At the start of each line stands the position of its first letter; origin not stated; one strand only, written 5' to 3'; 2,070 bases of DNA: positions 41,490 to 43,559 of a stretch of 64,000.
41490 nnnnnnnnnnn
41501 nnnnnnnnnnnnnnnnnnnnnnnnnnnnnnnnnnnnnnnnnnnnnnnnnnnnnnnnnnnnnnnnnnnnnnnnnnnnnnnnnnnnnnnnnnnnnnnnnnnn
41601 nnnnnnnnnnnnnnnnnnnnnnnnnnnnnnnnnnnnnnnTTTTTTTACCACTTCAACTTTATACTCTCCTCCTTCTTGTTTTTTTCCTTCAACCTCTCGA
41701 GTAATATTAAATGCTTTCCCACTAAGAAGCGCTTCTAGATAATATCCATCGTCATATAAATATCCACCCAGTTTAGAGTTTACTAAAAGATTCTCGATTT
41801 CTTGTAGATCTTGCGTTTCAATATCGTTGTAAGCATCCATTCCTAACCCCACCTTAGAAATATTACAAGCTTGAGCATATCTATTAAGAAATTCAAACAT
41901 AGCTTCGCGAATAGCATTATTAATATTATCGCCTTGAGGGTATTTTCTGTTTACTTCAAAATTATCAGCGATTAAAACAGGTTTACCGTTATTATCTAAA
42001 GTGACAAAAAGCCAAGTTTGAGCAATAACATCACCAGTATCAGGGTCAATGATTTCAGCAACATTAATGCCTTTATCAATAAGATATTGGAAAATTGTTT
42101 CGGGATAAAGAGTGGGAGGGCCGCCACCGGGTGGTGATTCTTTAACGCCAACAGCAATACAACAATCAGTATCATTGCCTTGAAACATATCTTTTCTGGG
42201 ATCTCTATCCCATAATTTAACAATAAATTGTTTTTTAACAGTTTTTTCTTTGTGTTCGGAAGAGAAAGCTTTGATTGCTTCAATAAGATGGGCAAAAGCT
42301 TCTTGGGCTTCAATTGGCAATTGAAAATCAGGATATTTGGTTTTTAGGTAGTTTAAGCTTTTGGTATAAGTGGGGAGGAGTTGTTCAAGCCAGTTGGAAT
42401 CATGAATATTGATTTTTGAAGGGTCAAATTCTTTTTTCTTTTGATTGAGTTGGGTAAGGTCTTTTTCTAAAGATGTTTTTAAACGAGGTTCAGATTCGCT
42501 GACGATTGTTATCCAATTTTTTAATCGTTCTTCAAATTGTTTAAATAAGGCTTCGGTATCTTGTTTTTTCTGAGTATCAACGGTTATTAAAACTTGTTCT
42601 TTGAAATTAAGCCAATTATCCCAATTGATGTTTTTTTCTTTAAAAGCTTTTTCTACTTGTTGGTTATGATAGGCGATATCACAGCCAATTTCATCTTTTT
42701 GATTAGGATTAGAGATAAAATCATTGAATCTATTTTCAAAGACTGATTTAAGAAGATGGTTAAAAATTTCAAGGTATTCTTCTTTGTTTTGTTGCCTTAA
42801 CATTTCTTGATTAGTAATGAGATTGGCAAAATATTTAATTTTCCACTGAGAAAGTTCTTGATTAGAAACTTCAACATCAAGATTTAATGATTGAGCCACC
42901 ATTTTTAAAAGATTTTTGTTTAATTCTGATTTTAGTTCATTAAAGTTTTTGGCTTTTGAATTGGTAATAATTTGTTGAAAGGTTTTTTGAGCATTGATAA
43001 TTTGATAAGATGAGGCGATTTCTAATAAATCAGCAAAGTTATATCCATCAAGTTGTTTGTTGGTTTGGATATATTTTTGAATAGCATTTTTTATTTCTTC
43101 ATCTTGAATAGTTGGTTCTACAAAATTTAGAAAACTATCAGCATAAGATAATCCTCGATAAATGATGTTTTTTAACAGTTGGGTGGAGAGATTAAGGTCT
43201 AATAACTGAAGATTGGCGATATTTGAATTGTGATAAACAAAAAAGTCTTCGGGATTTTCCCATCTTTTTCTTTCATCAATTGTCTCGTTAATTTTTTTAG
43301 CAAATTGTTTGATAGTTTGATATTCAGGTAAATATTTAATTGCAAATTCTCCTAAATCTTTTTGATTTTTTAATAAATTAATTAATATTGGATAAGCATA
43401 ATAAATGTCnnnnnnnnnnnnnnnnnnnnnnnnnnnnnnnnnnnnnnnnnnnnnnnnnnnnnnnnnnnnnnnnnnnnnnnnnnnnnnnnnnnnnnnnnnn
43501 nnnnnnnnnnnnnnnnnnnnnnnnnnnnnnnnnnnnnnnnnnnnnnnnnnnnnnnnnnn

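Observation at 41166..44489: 1107-aa protein with seven near-identical 102-bp HEAT/PBS-lyase-like repeats: potential contingency locus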

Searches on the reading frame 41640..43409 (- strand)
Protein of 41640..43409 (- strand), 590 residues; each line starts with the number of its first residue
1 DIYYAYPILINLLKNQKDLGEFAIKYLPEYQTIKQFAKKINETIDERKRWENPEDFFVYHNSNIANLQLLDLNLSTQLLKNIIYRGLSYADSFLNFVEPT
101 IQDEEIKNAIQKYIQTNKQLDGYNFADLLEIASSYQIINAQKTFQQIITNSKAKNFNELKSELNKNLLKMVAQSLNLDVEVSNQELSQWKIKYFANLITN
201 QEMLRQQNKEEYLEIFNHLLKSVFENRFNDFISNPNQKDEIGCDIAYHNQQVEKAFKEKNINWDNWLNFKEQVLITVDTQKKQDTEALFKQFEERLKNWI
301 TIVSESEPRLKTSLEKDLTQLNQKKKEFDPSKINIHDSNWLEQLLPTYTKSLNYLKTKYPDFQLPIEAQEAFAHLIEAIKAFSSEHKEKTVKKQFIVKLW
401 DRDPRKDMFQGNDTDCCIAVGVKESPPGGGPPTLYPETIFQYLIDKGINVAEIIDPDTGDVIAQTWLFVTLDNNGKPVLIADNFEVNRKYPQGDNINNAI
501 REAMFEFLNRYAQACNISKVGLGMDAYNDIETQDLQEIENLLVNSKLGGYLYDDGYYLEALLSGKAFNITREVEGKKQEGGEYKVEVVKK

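Call 20: search_solved_structures(query=A2, max_evalue=10)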
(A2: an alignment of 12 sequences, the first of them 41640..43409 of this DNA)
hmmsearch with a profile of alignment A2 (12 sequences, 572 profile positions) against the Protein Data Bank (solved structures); distinct sequences matched with E-value up to 10: 5.
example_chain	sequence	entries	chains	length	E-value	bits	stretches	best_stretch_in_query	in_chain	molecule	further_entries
6lo8_E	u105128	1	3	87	0.096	14.7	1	200-259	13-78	Mitochondrial import inner membrane translocase subunit TIM9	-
3dxr_A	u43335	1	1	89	0.12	14.4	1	200-259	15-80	Mitochondrial import inner membrane translocase subunit TIM9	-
7nfx_t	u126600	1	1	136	0.67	11.9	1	152-212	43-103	Signal recognition particle 14 kDa protein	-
6yw9_A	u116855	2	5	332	1.2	11.1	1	61-138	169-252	PYRB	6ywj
6ypo_A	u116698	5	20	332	1.2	11.1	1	61-138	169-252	PYRB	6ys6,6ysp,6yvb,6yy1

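Call 33: search_protein_representatives(alignment_id=A2)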
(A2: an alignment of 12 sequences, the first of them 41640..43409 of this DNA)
Query: 12 sequences, 572 profile positions. Proteins with E-value up to 0.001 (for the whole library): 826; up to 1e-10: 641; up to 1e-30: 163. The best 150 are listed.
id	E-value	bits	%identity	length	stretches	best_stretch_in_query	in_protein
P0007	2.5e-255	865.2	-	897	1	2-571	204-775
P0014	4.1e-251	851.3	-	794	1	3-569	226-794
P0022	3.9e-244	828.3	-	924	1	1-569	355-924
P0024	4.6e-240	814.8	-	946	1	2-570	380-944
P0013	1.4e-239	813.2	-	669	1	3-571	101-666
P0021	2.4e-237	805.8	-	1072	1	3-568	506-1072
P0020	1.9e-234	796.3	-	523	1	46-569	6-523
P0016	2.1e-234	796.2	-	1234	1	3-571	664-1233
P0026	1.1e-221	754.1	-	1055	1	2-568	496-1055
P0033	3.4e-209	712.9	-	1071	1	2-569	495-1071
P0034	4.7e-181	620.0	-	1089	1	2-569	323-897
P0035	7.8e-181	619.3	-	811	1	3-571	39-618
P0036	1.8e-180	618.0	-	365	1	202-568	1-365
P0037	2.0e-174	598.1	-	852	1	2-569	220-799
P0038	4.0e-171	587.2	-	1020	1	2-568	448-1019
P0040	3.9e-162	557.5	-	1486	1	26-565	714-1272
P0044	4.0e-119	415.5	-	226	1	345-568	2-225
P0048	2.4e-90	320.5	-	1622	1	3-565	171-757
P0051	4.9e-88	312.9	-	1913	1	39-560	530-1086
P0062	4.2e-72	260.3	-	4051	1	33-561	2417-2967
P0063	4.6e-71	256.8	-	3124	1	13-560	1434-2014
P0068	2.0e-66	241.5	-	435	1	189-566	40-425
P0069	1.4e-64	235.4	-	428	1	173-567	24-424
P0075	3.7e-60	220.8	-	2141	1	105-565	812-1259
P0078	7.6e-59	216.5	-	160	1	423-570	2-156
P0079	9.7e-59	216.1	-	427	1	197-568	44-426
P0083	1.3e-55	205.8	-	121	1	451-568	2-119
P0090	1.1e-52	196.1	-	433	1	206-568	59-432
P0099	4.5e-44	167.7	-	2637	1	18-568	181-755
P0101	9.6e-44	166.6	-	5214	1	22-569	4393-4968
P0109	4.4e-41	157.8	-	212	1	388-570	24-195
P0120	3.9e-37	144.8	-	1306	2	290-563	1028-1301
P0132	8.9e-35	137.0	-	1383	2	291-560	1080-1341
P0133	1.4e-34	136.3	-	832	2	262-562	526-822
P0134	2.3e-34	135.7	-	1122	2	288-559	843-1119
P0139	4.4e-34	134.7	-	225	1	384-563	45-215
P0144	1.1e-33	133.5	-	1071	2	295-563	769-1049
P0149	2.2e-33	132.4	-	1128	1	55-543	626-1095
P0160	2.4e-32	129.0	-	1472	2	286-563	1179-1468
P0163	3.0e-32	128.7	-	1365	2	288-559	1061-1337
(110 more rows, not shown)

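Call 34: search_protein_families(library=pfam, proteins=[P0068, P0069, P0079, P0090, P0051, P0048, P0040, P0075], max_evalue=0.0001)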
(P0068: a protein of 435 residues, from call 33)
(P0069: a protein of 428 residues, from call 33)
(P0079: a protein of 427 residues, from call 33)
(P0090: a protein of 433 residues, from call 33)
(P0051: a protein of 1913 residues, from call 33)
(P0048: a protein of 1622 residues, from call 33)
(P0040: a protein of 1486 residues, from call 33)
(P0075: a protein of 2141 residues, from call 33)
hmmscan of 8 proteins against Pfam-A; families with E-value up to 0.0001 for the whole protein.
P0068 (435 aa): 0 families

P0069 (428 aa): 0 families

P0079 (427 aa): 0 families

P0090 (433 aa): 0 families

P0051 (1913 aa): 0 families

P0048 (1622 aa): 0 families

P0040 (1486 aa): 0 families

P0075 (2141 aa): 1 family
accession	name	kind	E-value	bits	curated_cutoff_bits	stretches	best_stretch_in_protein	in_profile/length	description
PF13646.12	HEAT_2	-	1.6e-08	35.1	27.7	1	711-779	3-72/88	HEAT repeats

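Call 37: list_cluster_members(proteins=[P0068, P0069, P0079, P0062, P0063, P0101, P0051, P0048, P0040, P0099])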
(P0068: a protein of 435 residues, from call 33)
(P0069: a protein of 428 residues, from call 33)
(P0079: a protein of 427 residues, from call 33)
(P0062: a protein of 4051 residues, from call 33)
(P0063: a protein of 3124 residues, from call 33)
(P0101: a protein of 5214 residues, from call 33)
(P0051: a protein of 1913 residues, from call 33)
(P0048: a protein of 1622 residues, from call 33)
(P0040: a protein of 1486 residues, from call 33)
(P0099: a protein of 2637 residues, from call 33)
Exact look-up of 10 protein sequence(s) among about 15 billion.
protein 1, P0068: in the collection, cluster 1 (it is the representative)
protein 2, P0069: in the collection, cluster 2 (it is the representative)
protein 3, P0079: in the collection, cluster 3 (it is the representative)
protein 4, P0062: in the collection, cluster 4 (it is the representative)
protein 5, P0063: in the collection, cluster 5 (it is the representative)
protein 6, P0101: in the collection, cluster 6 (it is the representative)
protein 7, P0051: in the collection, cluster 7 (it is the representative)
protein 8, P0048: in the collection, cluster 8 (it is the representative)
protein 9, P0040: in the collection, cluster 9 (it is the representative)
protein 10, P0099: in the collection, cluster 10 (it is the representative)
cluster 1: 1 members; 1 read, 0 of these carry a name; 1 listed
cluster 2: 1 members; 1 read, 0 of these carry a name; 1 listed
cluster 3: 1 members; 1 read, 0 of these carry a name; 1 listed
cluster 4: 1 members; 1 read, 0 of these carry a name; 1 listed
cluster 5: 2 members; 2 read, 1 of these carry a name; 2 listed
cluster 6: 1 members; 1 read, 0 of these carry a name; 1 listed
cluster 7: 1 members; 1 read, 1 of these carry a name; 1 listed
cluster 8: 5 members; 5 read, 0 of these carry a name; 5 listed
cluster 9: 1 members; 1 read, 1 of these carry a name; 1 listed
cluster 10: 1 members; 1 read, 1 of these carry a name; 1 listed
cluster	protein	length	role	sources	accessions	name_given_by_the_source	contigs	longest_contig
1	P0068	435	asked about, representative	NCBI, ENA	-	-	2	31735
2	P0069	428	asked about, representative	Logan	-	-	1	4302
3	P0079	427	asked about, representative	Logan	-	-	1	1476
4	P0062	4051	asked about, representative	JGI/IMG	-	-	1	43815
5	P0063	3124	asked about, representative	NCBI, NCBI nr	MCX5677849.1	MAG: hypothetical protein NTY76_01950 [Candidatus Omnitrophica bacterium] | hypothetical protein [Candidatus Omnitrophota bacterium]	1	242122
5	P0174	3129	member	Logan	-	-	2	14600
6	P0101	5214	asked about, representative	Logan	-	-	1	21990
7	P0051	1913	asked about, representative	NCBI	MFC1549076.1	hypothetical protein ACFL5E_03860, partial [Candidatus Omnitrophota bacterium]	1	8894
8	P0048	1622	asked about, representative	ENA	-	-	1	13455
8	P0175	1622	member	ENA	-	-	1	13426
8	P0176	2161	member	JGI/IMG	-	-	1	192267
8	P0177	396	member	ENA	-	-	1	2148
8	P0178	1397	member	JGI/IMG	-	-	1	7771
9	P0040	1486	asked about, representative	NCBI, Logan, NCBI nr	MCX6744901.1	MAG: hypothetical protein NTX82_05235 [Candidatus Parcubacteria bacterium] | hypothetical protein [Candidatus Parcubacteria bacterium]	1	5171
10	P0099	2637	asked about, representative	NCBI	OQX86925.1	MAG: hypothetical protein B6D55_04810, partial [Candidatus Omnitrophica bacterium ...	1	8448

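Call 39: find_related_loci(query=A2, collection=genome_contigs, flank=8000)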
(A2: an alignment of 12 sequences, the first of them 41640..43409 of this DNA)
Query A2 (590 aa) in genome_contigs; peptide patterns used: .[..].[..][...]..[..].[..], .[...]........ (x = any residue, [..] = any of these).
55 stretches matched a pattern; 27 encode a relative of the query (tblastn E <= 1e-3); 27 distinct loci.
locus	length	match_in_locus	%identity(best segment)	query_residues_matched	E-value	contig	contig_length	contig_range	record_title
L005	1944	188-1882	62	4-569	0e+0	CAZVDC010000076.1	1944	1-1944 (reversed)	MAG TPA_asm: uncultured Candidatus Saccharibacteria bacterium isolate binchicken_co6_236 genome assembly, contig: NODE_8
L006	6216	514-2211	63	3-569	0e+0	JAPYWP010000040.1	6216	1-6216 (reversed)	MAG: Candidatus Paceibacterota bacterium isolate RSWP11 scaffold_2499_c1, whole genome shotgun sequence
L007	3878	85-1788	62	1-569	0e+0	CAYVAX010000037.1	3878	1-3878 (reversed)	MAG TPA_asm: uncultured Candidatus Saccharibacteria bacterium isolate binchicken_co17_257 genome assembly, contig: NODE_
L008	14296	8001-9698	57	1-569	0e+0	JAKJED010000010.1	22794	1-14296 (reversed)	MAG: Patescibacteria group bacterium isolate UR.bin240 UR_contig_5426, whole genome shotgun sequence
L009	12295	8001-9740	58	1-577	0e+0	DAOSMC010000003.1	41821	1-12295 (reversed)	MAG TPA_asm: Candidatus Paceibacterota bacterium isolate AMR_MDS_1607 NODE_1231_length_41821_cov_18.132596, whole genome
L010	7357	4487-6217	45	1-569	6e-158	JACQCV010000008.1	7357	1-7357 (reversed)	MAG: Candidatus Vogelbacteria bacterium isolate NC_groundwater_977_Pr1_S-0.2um_41_15 Montesol18-Sp2_coassembly_scaffold_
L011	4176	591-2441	36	4-579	2e-107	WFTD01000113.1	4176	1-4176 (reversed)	MAG: Patescibacteria group bacterium isolate S139_126 k151_585851, whole genome shotgun sequence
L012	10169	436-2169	37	1-567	8e-103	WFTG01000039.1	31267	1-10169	MAG: Patescibacteria group bacterium isolate S139_133 k151_539277, whole genome shotgun sequence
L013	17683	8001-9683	36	4-560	2e-100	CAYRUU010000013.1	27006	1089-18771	MAG TPA_asm: uncultured Micavibrio sp. isolate SRP294416_co3_303 genome assembly, contig: NODE_2354_length_27006_cov_7.0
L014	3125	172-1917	36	1-561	6e-96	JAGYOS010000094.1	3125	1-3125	Bacterium isolate M55B174 k51_3559174_flag_1_multi_73.0000_len_3125, whole genome shotgun sequence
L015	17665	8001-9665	35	11-560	3e-84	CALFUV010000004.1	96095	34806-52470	MAG: uncultured Patescibacteria group bacterium isolate N1_Bin_MAXBIN__110_sub_1 genome assembly, contig: c_000000342369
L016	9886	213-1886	30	4-551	3e-76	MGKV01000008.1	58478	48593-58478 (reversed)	MAG: Candidatus Yanofskybacteria bacterium RIFCSPLOWO2_02_FULL_45_18 rifcsplowo2_02_scaffold_284, whole genome shotgun s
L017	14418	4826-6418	34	25-553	3e-71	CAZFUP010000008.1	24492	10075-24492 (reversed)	MAG TPA_asm: uncultured Gammaproteobacteria bacterium isolate SRP239243_co1_442 genome assembly, contig: NODE_3106_lengt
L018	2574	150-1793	30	25-560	7e-65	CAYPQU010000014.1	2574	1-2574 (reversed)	MAG TPA_asm: uncultured Candidatus Saccharibacteria bacterium isolate SRP263991_co4_304 genome assembly, contig: NODE_70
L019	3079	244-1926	28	28-563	1e-62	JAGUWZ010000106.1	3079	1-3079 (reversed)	MAG: Candidatus Omnitrophota bacterium isolate DeMMO4_15 c_000000014700, whole genome shotgun sequence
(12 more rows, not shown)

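Call 56: search_protein_families(library=pfam, proteins=[P0068, P0078, P0083, P0044, P0109, P0139], max_evalue=10)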
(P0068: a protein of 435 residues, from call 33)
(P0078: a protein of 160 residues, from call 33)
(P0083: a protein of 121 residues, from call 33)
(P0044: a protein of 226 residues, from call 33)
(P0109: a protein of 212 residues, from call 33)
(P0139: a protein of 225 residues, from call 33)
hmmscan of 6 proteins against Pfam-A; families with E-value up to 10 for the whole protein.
P0068 (435 aa): 0 families

P0078 (160 aa): 0 families

P0083 (121 aa): 0 families

P0044 (226 aa): 3 families
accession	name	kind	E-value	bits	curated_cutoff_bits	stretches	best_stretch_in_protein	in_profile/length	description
PF01171.26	ATP_bind_3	-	0.036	14.2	27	1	141-190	66-113/182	PP-loop family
PF16677.11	GP3_package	-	0.037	14.6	29.4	1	10-57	42-90/105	DNA-packaging protein gp3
PF01015.23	Ribosomal_S3Ae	-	0.038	14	29.3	1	146-183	125-160/191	Ribosomal S3Ae family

P0109 (212 aa): 0 families

P0139 (225 aa): 0 families

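Call 59: search_protein_families(library=pfam, proteins=[P0120, P0132, P0163, P0160, P0144, P0134, P0149, P0133], max_evalue=0.0001)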
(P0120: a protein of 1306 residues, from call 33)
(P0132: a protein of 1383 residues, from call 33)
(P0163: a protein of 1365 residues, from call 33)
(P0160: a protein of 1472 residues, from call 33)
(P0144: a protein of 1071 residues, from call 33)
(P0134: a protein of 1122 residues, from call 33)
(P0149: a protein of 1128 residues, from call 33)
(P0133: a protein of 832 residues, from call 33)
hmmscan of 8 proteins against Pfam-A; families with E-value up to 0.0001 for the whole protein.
P0120 (1306 aa): 0 families

P0132 (1383 aa): 0 families

P0163 (1365 aa): 0 families

P0160 (1472 aa): 1 family
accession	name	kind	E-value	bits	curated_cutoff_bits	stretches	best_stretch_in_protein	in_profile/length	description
PF21476.4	PF0610-like_N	-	3.4e-05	24.4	33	0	628-652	11-35/50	PF0610-like, N-terminal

P0144 (1071 aa): 0 families

P0134 (1122 aa): 0 families

P0149 (1128 aa): 0 families

P0133 (832 aa): 0 families

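Call 61: search_protein_families(library=padloc, proteins=[P0068], max_evalue=0.01)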
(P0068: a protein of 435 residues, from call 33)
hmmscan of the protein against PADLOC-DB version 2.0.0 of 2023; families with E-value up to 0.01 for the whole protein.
P0068 (435 aa): 1 family
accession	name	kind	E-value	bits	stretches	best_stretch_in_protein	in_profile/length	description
PDLC04163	HEC-09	-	0.0055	14.4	0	13-72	16-74/203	-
